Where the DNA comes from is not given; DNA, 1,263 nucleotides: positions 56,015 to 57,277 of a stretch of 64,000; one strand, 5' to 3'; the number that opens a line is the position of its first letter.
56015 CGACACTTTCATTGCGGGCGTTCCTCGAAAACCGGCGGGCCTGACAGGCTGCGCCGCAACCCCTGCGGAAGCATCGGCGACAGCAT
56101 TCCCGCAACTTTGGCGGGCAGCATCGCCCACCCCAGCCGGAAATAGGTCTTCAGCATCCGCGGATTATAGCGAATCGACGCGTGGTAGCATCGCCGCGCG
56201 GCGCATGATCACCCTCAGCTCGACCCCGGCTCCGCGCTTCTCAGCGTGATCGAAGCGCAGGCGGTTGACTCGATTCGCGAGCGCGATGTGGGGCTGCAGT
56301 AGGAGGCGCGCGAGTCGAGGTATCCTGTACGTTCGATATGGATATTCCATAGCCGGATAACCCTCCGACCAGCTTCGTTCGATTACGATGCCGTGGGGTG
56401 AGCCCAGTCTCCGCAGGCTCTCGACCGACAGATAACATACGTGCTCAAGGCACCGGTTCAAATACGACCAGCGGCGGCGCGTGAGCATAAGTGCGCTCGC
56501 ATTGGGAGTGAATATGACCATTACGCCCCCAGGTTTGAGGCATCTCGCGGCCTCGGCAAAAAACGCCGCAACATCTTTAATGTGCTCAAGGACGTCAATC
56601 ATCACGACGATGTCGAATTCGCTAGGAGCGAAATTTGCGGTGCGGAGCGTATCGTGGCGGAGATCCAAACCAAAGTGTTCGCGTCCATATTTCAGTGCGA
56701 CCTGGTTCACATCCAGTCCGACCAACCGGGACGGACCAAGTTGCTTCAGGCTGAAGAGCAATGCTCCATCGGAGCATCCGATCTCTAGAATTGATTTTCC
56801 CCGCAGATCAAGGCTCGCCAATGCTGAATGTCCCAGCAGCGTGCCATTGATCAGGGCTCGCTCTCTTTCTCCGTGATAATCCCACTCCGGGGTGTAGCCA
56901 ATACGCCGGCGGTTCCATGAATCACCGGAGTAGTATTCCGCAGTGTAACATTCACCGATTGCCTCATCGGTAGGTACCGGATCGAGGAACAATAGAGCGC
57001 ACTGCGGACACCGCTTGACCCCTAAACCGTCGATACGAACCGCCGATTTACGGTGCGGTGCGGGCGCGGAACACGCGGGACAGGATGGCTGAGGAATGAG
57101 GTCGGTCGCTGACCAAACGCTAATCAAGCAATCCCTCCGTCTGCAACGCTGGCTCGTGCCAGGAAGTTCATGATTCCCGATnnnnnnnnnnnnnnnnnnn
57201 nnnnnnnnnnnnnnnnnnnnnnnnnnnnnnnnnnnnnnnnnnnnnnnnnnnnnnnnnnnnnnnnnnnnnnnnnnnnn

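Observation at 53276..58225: Recurrent 50-bp junction module and GT2 tandem duplication, evidence of cassette-like shuffling in the glycan locus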

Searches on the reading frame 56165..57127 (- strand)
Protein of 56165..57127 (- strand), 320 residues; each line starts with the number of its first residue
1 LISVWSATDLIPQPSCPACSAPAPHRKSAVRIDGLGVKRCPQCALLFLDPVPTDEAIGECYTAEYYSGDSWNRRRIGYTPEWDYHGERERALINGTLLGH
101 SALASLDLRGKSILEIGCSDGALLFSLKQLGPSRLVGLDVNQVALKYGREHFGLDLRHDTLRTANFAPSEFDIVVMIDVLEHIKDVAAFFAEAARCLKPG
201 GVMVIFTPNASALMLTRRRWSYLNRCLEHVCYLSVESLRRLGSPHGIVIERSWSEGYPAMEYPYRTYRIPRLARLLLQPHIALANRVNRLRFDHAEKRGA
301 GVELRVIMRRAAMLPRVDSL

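Call 8: search_protein_families(library=pfam, proteins=[window:56165-57127:-], max_evalue=0.001)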
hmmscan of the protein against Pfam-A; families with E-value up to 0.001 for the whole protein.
window:56165-57127:- (320 aa): 10 families
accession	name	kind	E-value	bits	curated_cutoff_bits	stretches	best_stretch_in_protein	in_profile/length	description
PF13489.12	Methyltransf_23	-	3.1e-23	82.7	27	1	103-243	16-155/164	Methyltransferase domain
PF08241.18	Methyltransf_11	-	1.2e-18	67.9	21.2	1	114-205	1-95/95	Methyltransferase domain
PF13649.12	Methyltransf_25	-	1.8e-16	61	27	1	113-201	1-97/97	Methyltransferase domain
PF08242.18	Methyltransf_12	-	3.9e-16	60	30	1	114-202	1-97/98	Methyltransferase domain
PF13847.12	Methyltransf_31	-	9.6e-13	48.5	27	1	110-214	4-119/145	Methyltransferase domain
PF02353.26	CMAS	-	2.8e-05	24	27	1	108-207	60-166/273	Mycolic acid cyclopropane synthetase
PF06325.19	PrmA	-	3.3e-05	24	22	1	100-204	152-257/296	Ribosomal protein L11 methyltransferase (PrmA)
PF03291.22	mRNA_G-N7_MeTrfase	-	0.00025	20.7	26.6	0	113-157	65-108/315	mRNA (guanine-N(7))-methyltransferase domain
PF08003.17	Methyltransf_9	-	0.00064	19.2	23.8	1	107-207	113-219/315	Protein of unknown function (DUF1698)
PF05175.20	MTS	-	0.00069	19.7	23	0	109-206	31-139/170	Methyltransferase small domain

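Call 17: find_homologous_proteins(query=window:56165-57127:-, max_evalue=1e-20)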
Query window:56165-57127:- (320 aa): 4 proteins with E <= 1e-20 among 6412 candidates.
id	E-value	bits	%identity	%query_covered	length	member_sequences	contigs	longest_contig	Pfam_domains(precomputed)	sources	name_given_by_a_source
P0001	8.7e-217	736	100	100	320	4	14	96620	PF13847.13,PF13489.13,PF13649.13,PF08241.19,PF08242.19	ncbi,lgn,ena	-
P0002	1.2e-154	532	73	97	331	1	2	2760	PF13847.13,PF13489.13,PF06325.20,PF13649.13,PF08241.19,PF08242.19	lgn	-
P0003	7.0e-152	523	73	97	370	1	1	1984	PF13847.13,PF13489.13,PF13649.13,PF08241.19,PF08242.19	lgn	-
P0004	7.4e-21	93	31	80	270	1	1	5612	PF13847.13,PF13489.13,PF13649.13,PF08241.19,PF08242.19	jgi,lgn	jgi:SAM-dependent methyltransferase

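Call 18: find_encoding_contigs(protein=P0002, flank=5000, max_places=4)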
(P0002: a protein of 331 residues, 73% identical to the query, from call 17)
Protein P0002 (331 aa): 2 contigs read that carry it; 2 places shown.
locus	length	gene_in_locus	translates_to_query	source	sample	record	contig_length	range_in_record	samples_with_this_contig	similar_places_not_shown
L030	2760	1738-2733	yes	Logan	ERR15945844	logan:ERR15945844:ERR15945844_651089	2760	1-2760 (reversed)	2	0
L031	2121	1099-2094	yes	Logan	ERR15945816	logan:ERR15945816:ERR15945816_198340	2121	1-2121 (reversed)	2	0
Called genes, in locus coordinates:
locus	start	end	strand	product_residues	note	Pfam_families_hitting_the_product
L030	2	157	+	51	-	?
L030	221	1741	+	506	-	PF01943:Polysacc_synt, PF01554:MatE, PF13440:Polysacc_synt_3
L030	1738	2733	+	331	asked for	PF13489:Methyltransf_23, PF06325:PrmA (weak), PF13847:Methyltransf_31, PF08241:Methyltransf_11, PF08242:Methyltransf_12, PF13649:Methyltransf_25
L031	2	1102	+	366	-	?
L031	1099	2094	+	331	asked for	PF13489:Methyltransf_23, PF06325:PrmA (weak), PF13847:Methyltransf_31, PF08241:Methyltransf_11, PF08242:Methyltransf_12, PF13649:Methyltransf_25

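Call 19: find_encoding_contigs(protein=P0003, flank=5000, max_places=4)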
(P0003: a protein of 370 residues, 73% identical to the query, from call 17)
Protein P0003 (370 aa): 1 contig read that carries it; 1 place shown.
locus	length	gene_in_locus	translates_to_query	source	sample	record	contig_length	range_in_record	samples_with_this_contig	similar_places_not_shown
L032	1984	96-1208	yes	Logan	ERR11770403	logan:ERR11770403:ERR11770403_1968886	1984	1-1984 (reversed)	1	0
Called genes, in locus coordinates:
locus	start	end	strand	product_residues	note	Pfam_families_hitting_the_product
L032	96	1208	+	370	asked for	PF13489:Methyltransf_23, PF08241:Methyltransf_11, PF08242:Methyltransf_12, PF13649:Methyltransf_25, PF13847:Methyltransf_31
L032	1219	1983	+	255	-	?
